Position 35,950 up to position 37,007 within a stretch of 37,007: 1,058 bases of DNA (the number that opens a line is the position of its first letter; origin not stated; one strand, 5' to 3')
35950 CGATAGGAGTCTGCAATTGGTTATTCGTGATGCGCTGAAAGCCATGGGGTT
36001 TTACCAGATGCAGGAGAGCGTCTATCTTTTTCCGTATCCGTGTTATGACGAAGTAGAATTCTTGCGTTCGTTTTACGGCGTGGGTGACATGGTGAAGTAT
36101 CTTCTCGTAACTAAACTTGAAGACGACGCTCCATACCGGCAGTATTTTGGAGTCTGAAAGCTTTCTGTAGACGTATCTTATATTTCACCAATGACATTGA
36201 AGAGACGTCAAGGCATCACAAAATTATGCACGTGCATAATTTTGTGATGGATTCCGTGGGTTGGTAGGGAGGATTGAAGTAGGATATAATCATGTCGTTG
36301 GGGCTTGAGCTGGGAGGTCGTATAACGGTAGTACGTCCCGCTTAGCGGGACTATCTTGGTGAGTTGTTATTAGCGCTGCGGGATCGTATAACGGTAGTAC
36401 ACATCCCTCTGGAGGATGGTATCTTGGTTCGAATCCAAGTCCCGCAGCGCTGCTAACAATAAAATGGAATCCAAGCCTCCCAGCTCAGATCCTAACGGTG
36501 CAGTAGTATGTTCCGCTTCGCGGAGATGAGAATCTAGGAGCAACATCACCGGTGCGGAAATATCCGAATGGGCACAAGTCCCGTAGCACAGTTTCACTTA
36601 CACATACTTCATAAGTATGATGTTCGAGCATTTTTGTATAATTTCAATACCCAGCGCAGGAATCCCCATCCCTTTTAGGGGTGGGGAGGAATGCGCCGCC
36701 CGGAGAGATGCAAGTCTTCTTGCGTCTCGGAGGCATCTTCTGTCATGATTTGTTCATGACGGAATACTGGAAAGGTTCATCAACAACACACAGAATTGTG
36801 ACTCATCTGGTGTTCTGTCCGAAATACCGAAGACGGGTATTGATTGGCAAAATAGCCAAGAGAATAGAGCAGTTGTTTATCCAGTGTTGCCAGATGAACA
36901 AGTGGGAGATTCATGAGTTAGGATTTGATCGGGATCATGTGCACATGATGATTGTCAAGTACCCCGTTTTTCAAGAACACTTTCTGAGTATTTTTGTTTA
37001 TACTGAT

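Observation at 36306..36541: tRNA-Gln nested inside the T-loop position of a split, still self-complementary tRNA-like gene, followed by a third armless tRNA-like module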

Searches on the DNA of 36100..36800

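Call 5: search_rna_families(source=window, start=36100, end=36800, threshold=evalue, max_evalue=10, show_alignments=4)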
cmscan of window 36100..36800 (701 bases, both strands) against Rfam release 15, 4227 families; matches with E-value up to 10: 5.
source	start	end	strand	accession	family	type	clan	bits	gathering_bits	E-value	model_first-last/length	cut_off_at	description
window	36377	36447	+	RF00005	tRNA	Gene; tRNA;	CL00001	57.6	29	9.1e-12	1-71/71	no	tRNA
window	36370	36464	+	RF02435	SpF41_sRNA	Gene; sRNA;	-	27.2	52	0.048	1-105/105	no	Streptococcus sRNA SpF41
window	36571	36651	-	RF00474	snosnR57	Gene; snRNA; snoRNA; CD-box;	-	19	50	6.2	1-95/95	no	Small nucleolar RNA snR57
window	36406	36494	-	RF02133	HOXB13-AS1_2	Gene; lncRNA;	-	15.6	40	0.49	1-81/81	no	HOXB13 antisense RNA 1 conserved region 2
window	36724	36788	-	RF00278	SNORD50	Gene; snRNA; snoRNA; CD-box;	-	15.6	42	4.3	1-72/72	no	Small nucleolar RNA SNORD50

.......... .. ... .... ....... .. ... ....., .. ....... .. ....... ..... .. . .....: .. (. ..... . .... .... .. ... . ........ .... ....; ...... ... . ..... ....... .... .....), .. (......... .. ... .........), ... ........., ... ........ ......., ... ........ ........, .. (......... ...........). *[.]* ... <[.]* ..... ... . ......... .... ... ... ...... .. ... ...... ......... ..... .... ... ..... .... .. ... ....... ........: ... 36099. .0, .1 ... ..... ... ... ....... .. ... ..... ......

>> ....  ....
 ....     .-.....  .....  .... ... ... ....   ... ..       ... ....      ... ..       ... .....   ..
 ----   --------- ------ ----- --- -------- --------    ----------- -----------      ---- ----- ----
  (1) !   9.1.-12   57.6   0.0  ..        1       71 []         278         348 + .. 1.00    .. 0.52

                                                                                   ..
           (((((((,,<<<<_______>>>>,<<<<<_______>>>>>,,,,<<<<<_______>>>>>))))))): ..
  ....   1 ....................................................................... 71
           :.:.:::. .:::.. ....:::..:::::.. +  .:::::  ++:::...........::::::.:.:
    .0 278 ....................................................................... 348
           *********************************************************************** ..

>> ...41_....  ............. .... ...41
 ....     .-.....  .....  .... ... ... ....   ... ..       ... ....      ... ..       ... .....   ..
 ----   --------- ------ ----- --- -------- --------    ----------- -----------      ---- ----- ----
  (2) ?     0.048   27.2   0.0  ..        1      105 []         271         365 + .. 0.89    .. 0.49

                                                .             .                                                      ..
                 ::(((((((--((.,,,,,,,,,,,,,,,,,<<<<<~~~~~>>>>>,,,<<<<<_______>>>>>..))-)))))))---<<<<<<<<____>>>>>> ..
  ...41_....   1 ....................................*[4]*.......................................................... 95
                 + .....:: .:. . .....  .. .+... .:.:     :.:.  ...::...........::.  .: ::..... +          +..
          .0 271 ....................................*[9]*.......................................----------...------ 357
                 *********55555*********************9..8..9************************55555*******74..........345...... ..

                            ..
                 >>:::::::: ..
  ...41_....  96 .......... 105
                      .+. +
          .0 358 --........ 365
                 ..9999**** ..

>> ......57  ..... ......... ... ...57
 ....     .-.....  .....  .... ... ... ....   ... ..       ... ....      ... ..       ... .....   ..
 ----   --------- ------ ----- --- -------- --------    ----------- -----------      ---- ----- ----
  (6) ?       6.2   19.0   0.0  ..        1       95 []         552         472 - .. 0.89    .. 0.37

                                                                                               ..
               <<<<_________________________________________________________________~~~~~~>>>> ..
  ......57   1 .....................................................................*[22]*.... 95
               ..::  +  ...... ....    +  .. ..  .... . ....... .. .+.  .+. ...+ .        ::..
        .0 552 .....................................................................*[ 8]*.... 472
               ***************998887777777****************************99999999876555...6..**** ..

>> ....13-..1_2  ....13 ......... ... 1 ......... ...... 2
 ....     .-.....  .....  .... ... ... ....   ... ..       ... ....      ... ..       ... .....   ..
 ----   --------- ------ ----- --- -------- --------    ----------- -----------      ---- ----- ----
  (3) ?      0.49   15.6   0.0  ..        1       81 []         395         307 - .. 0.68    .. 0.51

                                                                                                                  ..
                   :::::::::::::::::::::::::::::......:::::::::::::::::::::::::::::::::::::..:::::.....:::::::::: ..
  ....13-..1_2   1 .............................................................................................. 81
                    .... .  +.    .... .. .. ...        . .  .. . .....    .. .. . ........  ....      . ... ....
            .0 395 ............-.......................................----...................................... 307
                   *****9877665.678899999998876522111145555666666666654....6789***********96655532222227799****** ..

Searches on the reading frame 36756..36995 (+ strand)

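Call 12: search_protein_families(library=pfam, proteins=[window:36756-36995:+])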
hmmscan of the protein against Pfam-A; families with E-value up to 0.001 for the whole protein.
window:36756-36995:+ (80 aa): 1 family
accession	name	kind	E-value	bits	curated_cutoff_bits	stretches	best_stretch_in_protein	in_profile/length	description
PF01797.21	Y1_Tnp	-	1e-14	55.1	23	1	12-67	3-58/121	Transposase IS200 like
